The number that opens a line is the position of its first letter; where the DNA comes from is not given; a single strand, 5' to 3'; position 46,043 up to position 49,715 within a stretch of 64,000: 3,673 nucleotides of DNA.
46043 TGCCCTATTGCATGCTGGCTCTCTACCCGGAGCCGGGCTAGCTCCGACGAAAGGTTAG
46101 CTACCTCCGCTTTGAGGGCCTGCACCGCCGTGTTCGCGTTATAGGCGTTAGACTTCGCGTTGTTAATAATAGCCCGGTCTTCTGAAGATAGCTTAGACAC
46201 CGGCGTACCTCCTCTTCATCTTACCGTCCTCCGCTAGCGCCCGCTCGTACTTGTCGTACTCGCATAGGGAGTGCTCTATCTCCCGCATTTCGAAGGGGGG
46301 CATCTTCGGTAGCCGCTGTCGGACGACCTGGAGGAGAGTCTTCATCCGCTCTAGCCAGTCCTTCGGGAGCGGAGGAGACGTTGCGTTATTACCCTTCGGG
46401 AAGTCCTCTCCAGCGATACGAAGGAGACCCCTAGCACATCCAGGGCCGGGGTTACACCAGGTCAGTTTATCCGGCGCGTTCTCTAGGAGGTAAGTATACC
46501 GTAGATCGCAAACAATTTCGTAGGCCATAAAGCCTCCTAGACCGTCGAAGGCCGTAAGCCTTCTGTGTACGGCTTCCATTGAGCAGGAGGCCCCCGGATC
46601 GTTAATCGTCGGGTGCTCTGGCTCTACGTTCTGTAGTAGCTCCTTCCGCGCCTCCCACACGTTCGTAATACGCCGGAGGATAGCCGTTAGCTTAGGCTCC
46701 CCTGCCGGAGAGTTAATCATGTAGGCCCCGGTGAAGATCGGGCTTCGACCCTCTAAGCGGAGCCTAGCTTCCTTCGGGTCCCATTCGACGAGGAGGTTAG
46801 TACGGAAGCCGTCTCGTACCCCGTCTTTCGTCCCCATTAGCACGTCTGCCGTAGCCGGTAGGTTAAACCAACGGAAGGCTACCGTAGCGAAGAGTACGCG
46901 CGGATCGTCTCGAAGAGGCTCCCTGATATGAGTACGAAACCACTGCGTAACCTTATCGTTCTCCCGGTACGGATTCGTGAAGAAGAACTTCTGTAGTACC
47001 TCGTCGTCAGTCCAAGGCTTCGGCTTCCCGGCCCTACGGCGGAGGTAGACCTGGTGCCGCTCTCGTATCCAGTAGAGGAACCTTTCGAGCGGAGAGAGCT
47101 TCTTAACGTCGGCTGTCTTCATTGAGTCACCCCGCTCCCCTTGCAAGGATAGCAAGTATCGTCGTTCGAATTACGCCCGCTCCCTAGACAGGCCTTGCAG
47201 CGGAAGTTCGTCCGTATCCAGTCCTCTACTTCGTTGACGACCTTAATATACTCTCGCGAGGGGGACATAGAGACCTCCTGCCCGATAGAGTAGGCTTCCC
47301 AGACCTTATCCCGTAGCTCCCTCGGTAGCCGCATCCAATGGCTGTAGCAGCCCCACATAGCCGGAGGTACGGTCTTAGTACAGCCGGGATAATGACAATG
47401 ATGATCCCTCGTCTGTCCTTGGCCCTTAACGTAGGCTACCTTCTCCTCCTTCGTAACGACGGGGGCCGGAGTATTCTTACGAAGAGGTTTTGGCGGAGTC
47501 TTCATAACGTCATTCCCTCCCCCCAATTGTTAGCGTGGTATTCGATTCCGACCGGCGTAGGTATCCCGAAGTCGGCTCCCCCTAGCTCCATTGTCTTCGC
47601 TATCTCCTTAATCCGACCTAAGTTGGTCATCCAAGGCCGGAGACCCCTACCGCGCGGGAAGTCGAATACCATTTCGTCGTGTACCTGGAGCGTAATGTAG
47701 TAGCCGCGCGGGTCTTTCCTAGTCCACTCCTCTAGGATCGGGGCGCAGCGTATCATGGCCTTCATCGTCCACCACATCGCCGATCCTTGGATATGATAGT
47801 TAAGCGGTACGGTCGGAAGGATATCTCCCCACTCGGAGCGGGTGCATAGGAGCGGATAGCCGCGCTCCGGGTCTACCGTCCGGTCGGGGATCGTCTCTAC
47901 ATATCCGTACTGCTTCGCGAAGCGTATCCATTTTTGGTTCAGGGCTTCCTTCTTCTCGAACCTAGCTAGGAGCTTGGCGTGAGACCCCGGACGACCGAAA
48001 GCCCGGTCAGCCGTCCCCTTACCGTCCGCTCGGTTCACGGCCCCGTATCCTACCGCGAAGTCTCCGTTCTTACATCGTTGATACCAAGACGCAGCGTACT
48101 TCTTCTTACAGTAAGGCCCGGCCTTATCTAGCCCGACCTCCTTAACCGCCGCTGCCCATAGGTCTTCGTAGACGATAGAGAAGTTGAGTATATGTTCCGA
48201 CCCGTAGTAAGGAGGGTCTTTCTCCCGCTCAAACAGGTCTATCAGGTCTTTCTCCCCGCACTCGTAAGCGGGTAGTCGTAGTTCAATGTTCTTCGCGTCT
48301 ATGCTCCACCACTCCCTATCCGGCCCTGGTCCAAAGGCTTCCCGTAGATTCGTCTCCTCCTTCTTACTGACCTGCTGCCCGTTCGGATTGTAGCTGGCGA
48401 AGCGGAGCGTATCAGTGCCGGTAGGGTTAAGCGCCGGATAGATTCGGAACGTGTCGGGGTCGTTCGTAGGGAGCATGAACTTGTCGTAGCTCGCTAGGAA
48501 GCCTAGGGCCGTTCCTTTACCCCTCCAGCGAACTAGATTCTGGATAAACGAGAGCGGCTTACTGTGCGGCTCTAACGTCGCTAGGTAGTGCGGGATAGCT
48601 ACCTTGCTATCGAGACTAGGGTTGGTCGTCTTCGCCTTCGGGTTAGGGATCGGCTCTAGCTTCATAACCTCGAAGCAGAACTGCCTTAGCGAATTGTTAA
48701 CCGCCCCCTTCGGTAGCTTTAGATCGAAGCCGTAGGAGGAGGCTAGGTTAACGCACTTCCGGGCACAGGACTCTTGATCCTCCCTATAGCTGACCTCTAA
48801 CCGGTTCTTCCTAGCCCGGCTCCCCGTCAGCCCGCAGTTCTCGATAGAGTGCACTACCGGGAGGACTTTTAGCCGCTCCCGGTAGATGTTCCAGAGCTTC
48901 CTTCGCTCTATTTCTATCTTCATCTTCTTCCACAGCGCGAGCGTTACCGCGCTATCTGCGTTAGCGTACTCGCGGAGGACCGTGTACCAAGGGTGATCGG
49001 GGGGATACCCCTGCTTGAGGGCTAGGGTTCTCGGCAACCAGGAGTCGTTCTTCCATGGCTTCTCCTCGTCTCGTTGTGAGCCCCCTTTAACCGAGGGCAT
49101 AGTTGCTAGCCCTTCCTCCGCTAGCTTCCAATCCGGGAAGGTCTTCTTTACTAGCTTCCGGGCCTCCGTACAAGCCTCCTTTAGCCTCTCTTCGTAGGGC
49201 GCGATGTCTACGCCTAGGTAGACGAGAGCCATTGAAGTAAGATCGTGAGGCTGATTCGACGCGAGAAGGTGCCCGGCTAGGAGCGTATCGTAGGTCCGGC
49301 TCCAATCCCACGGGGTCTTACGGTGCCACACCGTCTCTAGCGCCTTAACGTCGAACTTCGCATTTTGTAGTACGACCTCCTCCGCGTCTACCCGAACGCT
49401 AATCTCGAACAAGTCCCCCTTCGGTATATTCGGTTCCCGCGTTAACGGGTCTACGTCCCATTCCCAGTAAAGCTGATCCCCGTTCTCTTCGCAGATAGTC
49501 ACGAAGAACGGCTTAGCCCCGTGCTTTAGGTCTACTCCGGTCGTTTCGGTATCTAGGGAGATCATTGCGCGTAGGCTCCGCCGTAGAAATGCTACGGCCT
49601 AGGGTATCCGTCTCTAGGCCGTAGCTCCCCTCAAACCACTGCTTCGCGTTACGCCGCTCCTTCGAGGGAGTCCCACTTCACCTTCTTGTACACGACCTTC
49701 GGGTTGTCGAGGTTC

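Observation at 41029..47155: Candidate undescribed thymidine hypermodification pathway: two aGPT-Pplase-like proteins, a DNA kinase-like P-loop protein, radical SAM, fold-type II PLP enzyme and a methyltransferase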

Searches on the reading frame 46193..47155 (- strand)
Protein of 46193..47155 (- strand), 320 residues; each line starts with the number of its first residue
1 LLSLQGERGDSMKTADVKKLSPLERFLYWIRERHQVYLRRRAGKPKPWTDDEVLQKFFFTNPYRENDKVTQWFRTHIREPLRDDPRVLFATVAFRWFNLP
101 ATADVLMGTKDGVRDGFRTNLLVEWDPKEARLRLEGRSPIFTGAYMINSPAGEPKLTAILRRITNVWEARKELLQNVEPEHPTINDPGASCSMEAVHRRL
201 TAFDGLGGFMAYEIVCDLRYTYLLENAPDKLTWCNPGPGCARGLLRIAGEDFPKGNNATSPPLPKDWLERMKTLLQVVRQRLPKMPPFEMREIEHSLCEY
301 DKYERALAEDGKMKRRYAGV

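Call 3: search_protein_families(library=pfam, proteins=[window:46193-47155:-], max_evalue=0.1)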
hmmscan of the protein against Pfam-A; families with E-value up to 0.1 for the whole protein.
window:46193-47155:- (320 aa): 2 families
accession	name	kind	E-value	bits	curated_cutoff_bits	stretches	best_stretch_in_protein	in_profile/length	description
PF18723.6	HMUDK_hel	-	9.7e-48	163.4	25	1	24-310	5-278/281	5-hmdU DNA kinase, helical domain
PF12224.13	Amidoligase_2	-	0.045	14.1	22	1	28-98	156-226/245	Putative amidoligase enzyme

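Call 4: search_protein_families(library=phrogs, proteins=[window:46193-47155:-], max_evalue=0.01)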
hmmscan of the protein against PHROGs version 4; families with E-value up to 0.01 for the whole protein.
window:46193-47155:- (320 aa): 1 family
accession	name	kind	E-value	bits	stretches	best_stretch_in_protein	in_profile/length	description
phrog_2396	-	unknown function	1.6e-60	206.5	1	25-319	9-319/331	-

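Call 15: search_protein_families(library=ncbifam, proteins=[window:46193-47155:-], max_evalue=0.1)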
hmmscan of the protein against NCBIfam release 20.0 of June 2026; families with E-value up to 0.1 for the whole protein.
window:46193-47155:- (320 aa): 0 families

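Call 89: search_solved_structures(query=A3, max_evalue=0.1)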
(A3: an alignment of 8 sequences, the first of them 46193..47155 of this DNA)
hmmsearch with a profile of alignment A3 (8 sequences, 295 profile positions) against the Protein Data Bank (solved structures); distinct sequences matched with E-value up to 0.1: 0.

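Call 91: search_protein_families(library=padloc, proteins=[window:46193-47155:-], max_evalue=0.01)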
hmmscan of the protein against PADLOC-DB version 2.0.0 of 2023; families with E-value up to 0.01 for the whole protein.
window:46193-47155:- (320 aa): 0 families

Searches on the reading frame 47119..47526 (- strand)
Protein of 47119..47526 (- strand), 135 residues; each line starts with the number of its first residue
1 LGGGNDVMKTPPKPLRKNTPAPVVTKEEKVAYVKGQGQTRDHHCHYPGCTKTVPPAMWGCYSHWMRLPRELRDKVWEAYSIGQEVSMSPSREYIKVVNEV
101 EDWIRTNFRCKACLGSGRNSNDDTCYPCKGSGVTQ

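Call 15: search_protein_families(library=ncbifam, proteins=[window:47119-47526:-], max_evalue=0.1)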
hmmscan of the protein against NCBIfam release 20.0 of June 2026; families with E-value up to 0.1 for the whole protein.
window:47119-47526:- (135 aa): 3 families
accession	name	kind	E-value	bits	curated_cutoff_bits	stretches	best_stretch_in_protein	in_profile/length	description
TIGR02349.1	DnaJ_bact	equivalog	0.0025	17.3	377.2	1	104-134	140-172/354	molecular chaperone DnaJ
NF008035.0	PRK10767.1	subfamily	0.036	13.1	338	1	104-133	138-169/374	molecular chaperone DnaJ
NF010894.0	PRK14301.1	equivalog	0.094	11.7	548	0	99-133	136-208/373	chaperone protein DnaJ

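Call 76: search_protein_families(library=pfam, proteins=[window:47119-47526:-], max_evalue=0.01)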
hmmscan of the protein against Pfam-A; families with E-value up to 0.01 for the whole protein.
window:47119-47526:- (135 aa): 1 family
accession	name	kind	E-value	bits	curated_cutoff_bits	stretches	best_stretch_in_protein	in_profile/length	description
PF00684.25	DnaJ_CXXCXGXG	-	0.0019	18.9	32.7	1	110-133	1-26/65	DnaJ central domain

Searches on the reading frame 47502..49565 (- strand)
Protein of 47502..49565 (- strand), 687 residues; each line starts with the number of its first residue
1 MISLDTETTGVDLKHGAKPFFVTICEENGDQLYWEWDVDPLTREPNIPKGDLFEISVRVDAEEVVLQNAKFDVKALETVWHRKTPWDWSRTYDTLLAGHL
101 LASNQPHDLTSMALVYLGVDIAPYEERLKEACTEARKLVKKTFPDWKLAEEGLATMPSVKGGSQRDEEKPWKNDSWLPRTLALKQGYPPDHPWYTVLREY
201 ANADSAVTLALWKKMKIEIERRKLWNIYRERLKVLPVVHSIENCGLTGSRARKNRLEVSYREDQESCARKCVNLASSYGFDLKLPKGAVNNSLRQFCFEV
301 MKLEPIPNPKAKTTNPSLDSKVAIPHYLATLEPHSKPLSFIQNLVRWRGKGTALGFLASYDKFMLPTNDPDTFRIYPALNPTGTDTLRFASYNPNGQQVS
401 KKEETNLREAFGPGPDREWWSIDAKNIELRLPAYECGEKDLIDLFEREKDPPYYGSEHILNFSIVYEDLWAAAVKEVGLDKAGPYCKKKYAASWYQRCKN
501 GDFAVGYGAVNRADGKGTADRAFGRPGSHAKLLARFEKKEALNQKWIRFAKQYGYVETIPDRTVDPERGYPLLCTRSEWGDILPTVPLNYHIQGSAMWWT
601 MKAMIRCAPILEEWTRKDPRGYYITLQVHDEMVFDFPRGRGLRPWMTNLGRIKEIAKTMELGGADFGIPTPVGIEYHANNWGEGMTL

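Call 76: search_protein_families(library=pfam, proteins=[window:47502-49565:-], max_evalue=0.01)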
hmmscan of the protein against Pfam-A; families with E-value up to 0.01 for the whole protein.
window:47502-49565:- (687 aa): 2 families
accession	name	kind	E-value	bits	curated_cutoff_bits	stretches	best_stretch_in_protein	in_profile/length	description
PF00476.26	DNA_pol_A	-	4.5e-23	82.2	34.3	2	290-450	35-185/381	DNA polymerase family A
PF01612.26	DNA_pol_A_exo1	-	4.3e-07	30.3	23.6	1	2-122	23-133/173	3'-5' exonuclease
